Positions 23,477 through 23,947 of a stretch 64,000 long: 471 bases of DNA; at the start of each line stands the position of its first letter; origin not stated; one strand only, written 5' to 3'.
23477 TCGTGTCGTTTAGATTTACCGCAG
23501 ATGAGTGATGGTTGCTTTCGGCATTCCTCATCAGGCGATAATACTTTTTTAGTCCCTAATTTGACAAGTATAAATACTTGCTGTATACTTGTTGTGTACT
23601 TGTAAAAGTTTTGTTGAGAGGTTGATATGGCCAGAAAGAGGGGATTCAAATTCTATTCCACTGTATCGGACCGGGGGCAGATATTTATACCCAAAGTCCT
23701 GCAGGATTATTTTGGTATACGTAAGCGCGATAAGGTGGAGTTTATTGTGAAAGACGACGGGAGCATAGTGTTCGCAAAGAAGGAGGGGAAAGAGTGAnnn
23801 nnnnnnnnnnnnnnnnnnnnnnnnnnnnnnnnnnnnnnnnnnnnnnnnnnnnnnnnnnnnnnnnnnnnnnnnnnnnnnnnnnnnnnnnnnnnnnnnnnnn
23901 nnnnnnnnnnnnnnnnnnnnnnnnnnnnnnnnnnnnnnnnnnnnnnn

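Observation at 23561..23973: Hidden two-gene module: AbrB/SpoVT-fold protein plus overlapping 59-aa basic ORF, behind a consensus promoter with 11-bp-phased TACTTG repeats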

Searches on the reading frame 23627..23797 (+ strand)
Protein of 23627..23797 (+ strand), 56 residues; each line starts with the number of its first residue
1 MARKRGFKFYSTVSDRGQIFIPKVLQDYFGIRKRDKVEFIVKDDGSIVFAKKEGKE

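Call 3: search_protein_families(library=pfam, proteins=[window:23627-23797:+], max_evalue=10)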
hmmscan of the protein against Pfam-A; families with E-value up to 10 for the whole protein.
window:23627-23797:+ (56 aa): 2 families
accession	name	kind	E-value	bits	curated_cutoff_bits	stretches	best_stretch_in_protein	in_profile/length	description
PF15937.10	PrlF_antitoxin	-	1.1e-06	29.2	32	1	11-54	2-45/99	prlF antitoxin for toxin YhaV_toxin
PF04014.23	MazE_antitoxin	-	1.3e-05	25.5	24.7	1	12-50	3-41/48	Antidote-toxin recognition MazE, bacterial antitoxin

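Call 8: find_homologous_proteins(query=window:23627-23794:+)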
Query window:23627-23794:+ (56 aa): 37 proteins with E <= 0.001 among 37 candidates.
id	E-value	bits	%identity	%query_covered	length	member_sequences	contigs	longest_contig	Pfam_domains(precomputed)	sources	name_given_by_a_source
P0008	1.2e-28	114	100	100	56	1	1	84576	PF04014.24,PF15937.11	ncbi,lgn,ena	-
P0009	1.1e-24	102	88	100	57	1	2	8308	PF15937.11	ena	-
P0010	1.2e-24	101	89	100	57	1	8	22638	PF15937.11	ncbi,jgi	jgi:AbrB family looped-hinge helix DNA binding protein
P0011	1.7e-24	101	86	100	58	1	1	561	PF15937.11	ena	-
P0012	3.0e-24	100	88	100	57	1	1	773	PF15937.11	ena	-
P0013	7.1e-24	99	85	98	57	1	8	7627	PF15937.11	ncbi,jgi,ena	-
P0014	1.7e-23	98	84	98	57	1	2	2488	PF15937.11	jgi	jgi:bifunctional DNA-binding transcriptional regulator/antitoxin component of YhaV-PrlF toxin-antito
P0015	2.2e-23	98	88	100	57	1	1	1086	PF15937.11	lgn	-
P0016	5.6e-23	96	82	100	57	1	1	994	PF15937.11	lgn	-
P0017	8.7e-23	96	82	100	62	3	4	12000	PF15937.11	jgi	jgi:AbrB family looped-hinge helix DNA binding protein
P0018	6.9e-22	93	82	100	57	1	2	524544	PF15937.11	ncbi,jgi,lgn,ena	-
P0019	1.1e-20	89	81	96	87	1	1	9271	PF15937.11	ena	-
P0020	6.4e-20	87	75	100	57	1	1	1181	PF15937.11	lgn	-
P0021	9.6e-20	86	77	100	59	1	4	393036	PF15937.11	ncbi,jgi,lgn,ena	-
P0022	1.6e-19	86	77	93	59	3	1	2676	PF15937.11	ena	-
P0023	3.2e-19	85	71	100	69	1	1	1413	PF15937.11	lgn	-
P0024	7.7e-19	83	72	96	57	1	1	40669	PF15937.11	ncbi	ncbi:hypothetical protein ACFL4E_02040 [Candidatus Omnitrophota bacterium]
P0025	1.0e-18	83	70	100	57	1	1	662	PF15937.11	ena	-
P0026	1.2e-18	83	71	100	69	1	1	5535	PF15937.11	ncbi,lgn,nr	ncbi:MAG: hypothetical protein PHW46_03805 [Candidatus Omnitrophica bacterium]|nr:hypothetical prote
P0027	1.3e-18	83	68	100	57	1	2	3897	PF04014.24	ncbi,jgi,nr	ncbi:MAG: hypothetical protein HQ594_00520 [Candidatus Omnitrophica bacterium]|nr:hypothetical prote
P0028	2.3e-18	82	71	100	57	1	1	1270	PF15937.11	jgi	jgi:AbrB family looped-hinge helix DNA binding protein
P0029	2.3e-18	82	70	100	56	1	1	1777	PF15937.11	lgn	-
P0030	4.1e-18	81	75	100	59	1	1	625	PF15937.11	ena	-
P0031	6.6e-18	80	72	96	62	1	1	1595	PF15937.11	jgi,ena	-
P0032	9.3e-18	80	71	100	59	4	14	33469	PF15937.11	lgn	-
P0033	1.1e-17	80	70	96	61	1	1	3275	PF15937.11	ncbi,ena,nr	ncbi:MAG: hypothetical protein PHT95_06745 [Candidatus Omnitrophica bacterium]|nr:hypothetical prote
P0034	3.2e-17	78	70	100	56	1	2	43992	PF15937.11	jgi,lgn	jgi:AbrB family looped-hinge helix DNA binding protein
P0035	4.2e-17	78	69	96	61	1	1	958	PF15937.11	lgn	-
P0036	9.2e-17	77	68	100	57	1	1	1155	PF15937.11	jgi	jgi:AbrB family looped-hinge helix DNA binding protein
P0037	3.3e-16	75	77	77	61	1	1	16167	PF15937.11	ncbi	ncbi:MAG: hypothetical protein ABH862_00550 [Candidatus Omnitrophota bacterium]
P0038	4.8e-16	75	70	89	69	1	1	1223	PF15937.11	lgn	-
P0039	6.0e-16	74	70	89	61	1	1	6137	PF15937.11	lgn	-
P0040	7.4e-16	74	74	89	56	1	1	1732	PF15937.11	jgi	-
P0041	2.0e-15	73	63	93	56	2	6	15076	PF15937.11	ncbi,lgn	ncbi:MAG: hypothetical protein WBB86_02615 [Candidatus Omnitrophota bacterium]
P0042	2.1e-15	73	68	95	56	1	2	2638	PF15937.11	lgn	-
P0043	2.6e-14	69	71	80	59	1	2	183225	PF15937.11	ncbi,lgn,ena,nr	ncbi:MAG: hypothetical protein ABIG55_03825 [Candidatus Omnitrophota bacterium]|nr:type II toxin-ant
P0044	3.4e-14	69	71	80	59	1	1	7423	PF15937.11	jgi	-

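Call 10: find_encoding_contigs(protein=P0018, flank=4000, max_places=3)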
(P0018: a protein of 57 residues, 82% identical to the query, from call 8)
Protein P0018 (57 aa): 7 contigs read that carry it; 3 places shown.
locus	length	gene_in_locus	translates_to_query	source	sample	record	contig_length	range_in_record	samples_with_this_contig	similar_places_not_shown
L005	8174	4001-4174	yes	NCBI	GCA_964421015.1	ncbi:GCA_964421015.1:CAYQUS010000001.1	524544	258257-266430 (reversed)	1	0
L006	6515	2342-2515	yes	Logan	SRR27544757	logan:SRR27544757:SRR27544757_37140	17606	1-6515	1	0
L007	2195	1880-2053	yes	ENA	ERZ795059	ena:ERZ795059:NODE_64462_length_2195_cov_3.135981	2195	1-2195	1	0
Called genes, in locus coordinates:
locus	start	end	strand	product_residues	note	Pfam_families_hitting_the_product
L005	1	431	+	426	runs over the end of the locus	PF00330:Aconitase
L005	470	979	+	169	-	PF06434:Aconitase_2_N (faint), PF00694:Aconitase_C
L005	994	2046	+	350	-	PF00180:Iso_dh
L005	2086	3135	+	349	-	PF01118:Semialdhyde_dh, PF02774:Semialdhyde_dhC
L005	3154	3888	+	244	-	PF01416:PseudoU_synth_1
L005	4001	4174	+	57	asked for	PF15937:PrlF_antitoxin (weak)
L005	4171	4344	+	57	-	-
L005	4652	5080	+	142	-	PF00572:Ribosomal_L13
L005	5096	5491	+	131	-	PF00380:Ribosomal_S9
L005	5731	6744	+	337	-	PF01118:Semialdhyde_dh, PF02774:Semialdhyde_dhC, PF22698:Semialdhyde_dhC_1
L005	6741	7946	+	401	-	PF01960:ArgJ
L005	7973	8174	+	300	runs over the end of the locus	PF00696:AA_kinase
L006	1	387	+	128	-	?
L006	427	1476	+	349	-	PF01118:Semialdhyde_dh, PF02774:Semialdhyde_dhC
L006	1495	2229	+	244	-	PF01416:PseudoU_synth_1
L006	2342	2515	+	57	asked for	PF15937:PrlF_antitoxin (weak)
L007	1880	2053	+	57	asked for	PF15937:PrlF_antitoxin (weak)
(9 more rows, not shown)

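Call 11: find_encoding_contigs(protein=P0021, flank=4000, max_places=3)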
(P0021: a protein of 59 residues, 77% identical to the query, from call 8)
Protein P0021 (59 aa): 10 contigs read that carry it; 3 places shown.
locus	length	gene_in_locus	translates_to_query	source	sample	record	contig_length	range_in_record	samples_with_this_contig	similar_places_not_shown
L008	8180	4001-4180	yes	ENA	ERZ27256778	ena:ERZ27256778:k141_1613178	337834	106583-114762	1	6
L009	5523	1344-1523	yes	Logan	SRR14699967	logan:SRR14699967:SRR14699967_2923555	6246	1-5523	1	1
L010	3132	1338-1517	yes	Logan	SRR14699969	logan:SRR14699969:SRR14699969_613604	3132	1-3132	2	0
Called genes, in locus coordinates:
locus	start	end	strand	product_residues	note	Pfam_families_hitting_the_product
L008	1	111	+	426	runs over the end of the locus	PF00330:Aconitase, PF28406:AcnX_3rd (faint)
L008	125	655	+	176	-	PF00694:Aconitase_C, PF06434:Aconitase_2_N (faint)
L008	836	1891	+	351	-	PF00180:Iso_dh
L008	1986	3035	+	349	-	PF01118:Semialdhyde_dh, PF02774:Semialdhyde_dhC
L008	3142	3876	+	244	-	PF01416:PseudoU_synth_1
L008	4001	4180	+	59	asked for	PF15937:PrlF_antitoxin (weak)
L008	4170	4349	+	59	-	-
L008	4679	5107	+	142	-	PF00572:Ribosomal_L13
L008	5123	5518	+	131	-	PF00380:Ribosomal_S9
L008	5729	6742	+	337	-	PF01118:Semialdhyde_dh, PF02774:Semialdhyde_dhC, PF22698:Semialdhyde_dhC_1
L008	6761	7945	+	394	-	PF01960:ArgJ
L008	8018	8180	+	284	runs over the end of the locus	PF00696:AA_kinase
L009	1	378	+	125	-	?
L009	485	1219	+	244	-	PF01416:PseudoU_synth_1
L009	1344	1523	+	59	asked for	PF15937:PrlF_antitoxin (weak)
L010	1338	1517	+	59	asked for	PF15937:PrlF_antitoxin (weak)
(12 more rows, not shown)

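Call 14: find_encoding_contigs(protein=P0043, flank=4000, max_places=2)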
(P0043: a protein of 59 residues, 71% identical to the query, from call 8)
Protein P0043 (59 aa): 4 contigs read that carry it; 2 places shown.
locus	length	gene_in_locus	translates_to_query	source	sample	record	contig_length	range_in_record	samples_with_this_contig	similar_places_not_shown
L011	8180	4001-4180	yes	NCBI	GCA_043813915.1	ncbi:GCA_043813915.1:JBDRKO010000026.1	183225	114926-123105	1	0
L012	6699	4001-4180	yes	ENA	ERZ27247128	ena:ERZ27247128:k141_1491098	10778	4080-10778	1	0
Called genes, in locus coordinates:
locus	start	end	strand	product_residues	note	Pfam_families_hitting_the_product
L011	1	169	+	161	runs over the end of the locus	PF00694:Aconitase_C, PF06434:Aconitase_2_N (weak)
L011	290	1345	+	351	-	PF00180:Iso_dh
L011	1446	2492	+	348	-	PF01118:Semialdhyde_dh, PF02774:Semialdhyde_dhC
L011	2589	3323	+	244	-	PF01416:PseudoU_synth_1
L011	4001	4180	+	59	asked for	PF15937:PrlF_antitoxin (weak)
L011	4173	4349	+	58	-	-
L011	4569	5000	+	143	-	PF00572:Ribosomal_L13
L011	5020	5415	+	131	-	PF00380:Ribosomal_S9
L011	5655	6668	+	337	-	PF01118:Semialdhyde_dh, PF02774:Semialdhyde_dhC, PF22698:Semialdhyde_dhC_1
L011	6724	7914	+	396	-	PF01960:ArgJ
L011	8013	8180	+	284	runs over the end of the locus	PF00696:AA_kinase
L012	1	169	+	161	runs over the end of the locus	PF00694:Aconitase_C, PF06434:Aconitase_2_N (weak)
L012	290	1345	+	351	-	PF00180:Iso_dh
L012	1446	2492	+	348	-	PF01118:Semialdhyde_dh, PF02774:Semialdhyde_dhC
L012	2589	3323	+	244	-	PF01416:PseudoU_synth_1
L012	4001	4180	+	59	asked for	PF15937:PrlF_antitoxin (weak)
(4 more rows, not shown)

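Call 15: find_encoding_contigs(protein=P0041, flank=4000, max_places=2)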
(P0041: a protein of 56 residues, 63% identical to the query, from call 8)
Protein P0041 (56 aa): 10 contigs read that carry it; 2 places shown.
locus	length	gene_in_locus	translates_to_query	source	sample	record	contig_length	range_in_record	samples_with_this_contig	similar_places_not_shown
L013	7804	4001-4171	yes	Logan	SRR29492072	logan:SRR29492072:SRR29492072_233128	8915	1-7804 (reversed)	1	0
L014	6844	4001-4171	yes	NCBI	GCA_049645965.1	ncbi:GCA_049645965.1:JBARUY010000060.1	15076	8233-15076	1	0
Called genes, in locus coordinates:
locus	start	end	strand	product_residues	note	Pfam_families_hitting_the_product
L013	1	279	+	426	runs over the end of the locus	PF00330:Aconitase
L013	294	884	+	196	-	PF00694:Aconitase_C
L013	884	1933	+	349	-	PF00180:Iso_dh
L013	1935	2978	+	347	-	PF01118:Semialdhyde_dh, PF02774:Semialdhyde_dhC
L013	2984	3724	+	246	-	PF01416:PseudoU_synth_1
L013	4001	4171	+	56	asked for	PF15937:PrlF_antitoxin (weak)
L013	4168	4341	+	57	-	-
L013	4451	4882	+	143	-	PF00572:Ribosomal_L13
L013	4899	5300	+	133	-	PF00380:Ribosomal_S9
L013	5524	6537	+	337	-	PF01118:Semialdhyde_dh, PF02774:Semialdhyde_dhC, PF22698:Semialdhyde_dhC_1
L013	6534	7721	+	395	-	PF01960:ArgJ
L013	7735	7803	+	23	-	?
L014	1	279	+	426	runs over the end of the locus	PF00330:Aconitase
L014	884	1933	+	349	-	PF00180:Iso_dh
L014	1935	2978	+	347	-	PF01118:Semialdhyde_dh, PF02774:Semialdhyde_dhC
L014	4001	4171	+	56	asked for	PF15937:PrlF_antitoxin (weak)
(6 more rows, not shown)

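Call 20: find_related_loci(query=A1, collection=genome_contigs, flank=3000)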
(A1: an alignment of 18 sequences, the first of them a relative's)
Query A1 (56 aa) in genome_contigs; peptide patterns used: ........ (x = any residue, [..] = any of these).
73 stretches matched a pattern; 60 encode a relative of the query (tblastn E <= 1e-3); 60 distinct loci.
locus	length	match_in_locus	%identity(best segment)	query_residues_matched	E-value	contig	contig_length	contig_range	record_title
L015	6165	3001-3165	80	1-55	2e-26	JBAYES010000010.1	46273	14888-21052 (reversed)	MAG: Candidatus Omnitrophota bacterium isolate SO_2016_CLC_T2_83 scaffold00277_PH3_Jul20_2016, whole genome shotgun sequ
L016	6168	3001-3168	82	1-56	7e-26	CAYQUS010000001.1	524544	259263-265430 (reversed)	MAG TPA_asm: uncultured Planctomycetia bacterium isolate binchicken_co27_479 genome assembly, contig: NODE_11_length_524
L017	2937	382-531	90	1-50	2e-25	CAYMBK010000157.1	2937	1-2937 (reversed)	MAG TPA_asm: uncultured Planctomycetia bacterium isolate SRP067234_co1_283 genome assembly, contig: k99_352107, whole ge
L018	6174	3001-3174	74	1-56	3e-24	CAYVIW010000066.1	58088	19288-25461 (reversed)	MAG TPA_asm: uncultured Planctomycetia bacterium isolate SRP067234_co1_337 genome assembly, contig: k99_823296, whole ge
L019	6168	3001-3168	77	1-56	1e-23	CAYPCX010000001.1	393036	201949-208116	MAG TPA_asm: uncultured Planctomycetia bacterium isolate binchicken_co334_60 genome assembly, contig: NODE_2_length_3930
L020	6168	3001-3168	73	1-56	2e-23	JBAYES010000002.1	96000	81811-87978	MAG: Candidatus Omnitrophota bacterium isolate SO_2016_CLC_T2_83 scaffold00040_PH3_Jul20_2016, whole genome shotgun sequ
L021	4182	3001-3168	71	1-56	3e-23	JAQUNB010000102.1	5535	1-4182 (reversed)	MAG: Candidatus Omnitrophota bacterium isolate STD1_168 NODE_54747_length_5535_cov_2.996672_Sandtown_D1, whole genome sh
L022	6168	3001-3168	71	1-56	4e-23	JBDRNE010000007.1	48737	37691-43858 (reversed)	MAG: Candidatus Omnitrophota bacterium isolate MEGAHIT-group-1.87 k141_16637, whole genome shotgun sequence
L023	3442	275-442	73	1-56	4e-23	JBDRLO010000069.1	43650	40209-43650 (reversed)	MAG: Candidatus Omnitrophota bacterium isolate MEGAHIT-group-1.781 k141_3370859, whole genome shotgun sequence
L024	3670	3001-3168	68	1-56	6e-23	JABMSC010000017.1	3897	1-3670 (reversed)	MAG: Candidatus Omnitrophota bacterium isolate bin.644 k141_562167, whole genome shotgun sequence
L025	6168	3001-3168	71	1-56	7e-23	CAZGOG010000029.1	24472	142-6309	MAG TPA_asm: uncultured Planctomycetia bacterium isolate binchicken_co334_259 genome assembly, contig: NODE_3407_length_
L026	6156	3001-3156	75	1-52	1e-22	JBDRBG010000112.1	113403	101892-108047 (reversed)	MAG: Candidatus Omnitrophota bacterium isolate MEGAHIT-group-1.1043 k141_9402792, whole genome shotgun sequence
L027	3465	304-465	69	1-54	1e-21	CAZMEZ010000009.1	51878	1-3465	MAG TPA_asm: uncultured Planctomycetia bacterium isolate SRP141376_co1_78 genome assembly, contig: NODE_1642_length_5187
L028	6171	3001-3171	74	1-56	9e-22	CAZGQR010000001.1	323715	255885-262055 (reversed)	MAG TPA_asm: uncultured Planctomycetia bacterium isolate binchicken_co334_155 genome assembly, contig: NODE_5_length_323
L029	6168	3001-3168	68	1-56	9e-22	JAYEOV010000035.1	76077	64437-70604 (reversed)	MAG: Candidatus Omnitrophota bacterium isolate MAG020 MAG020_35, whole genome shotgun sequence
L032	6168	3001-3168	66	1-56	4e-21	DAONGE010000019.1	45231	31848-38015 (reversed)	MAG TPA_asm: Candidatus Omnitrophota bacterium isolate AMR_MDS_3825 NODE_732_length_45231_cov_7.189725, whole genome sho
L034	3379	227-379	73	4-54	4e-21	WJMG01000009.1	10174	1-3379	MAG: Candidatus Omnitrophota bacterium isolate Bin_214 k141_421359, whole genome shotgun sequence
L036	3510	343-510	64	1-56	5e-21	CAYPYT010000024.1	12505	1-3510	MAG TPA_asm: uncultured Planctomycetia bacterium isolate SRP178699_co1_477 genome assembly, contig: NODE_6762_length_125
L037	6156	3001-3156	67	1-52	9e-21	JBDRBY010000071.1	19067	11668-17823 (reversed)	MAG: Candidatus Omnitrophota bacterium isolate MEGAHIT-group-1.154 k141_4217736, whole genome shotgun sequence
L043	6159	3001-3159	68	1-53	2e-20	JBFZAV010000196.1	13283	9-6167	MAG: Candidatus Omnitrophota bacterium isolate PPR_0476 k121_8174928, whole genome shotgun sequence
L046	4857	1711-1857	73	7-55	4e-20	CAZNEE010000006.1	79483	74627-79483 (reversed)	MAG TPA_asm: uncultured Planctomycetia bacterium isolate binchicken_co334_196 genome assembly, contig: NODE_415_length_7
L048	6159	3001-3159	64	1-53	6e-20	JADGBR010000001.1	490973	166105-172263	MAG: Candidatus Omnitrophota bacterium isolate nW3bin14 nW3_bin14_NODE_1_length_490973_cov_5.762973, whole genome shotgu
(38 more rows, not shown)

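Call 44: search_protein_families(library=ncbifam, proteins=[window:23627-23797:+], max_evalue=1)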
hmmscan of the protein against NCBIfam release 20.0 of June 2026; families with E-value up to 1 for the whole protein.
window:23627-23797:+ (56 aa): 4 families
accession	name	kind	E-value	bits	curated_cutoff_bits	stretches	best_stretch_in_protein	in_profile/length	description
TIGR01439.1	lp_hng_hel_AbrB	domain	7.8e-08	31.9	28.3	1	12-48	3-39/44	transcriptional regulator, AbrB family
NF007429.0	PRK09974.1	equivalog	3e-07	30.3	125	1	7-54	11-58/114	type II toxin-antitoxin system PrlF family antitoxin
NF040962.1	near_HgcAB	equivalog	0.00034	20.4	70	1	12-47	9-45/70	HgcAB-associated protein HgcC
TIGR02851.1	spore_V_T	equivalog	0.024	14.5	235.9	1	13-51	9-47/180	stage V sporulation protein T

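Call 45: search_protein_families(library=padloc, proteins=[window:23627-23797:+], max_evalue=1)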
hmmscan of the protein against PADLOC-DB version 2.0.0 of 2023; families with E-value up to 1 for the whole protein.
window:23627-23797:+ (56 aa): 0 families
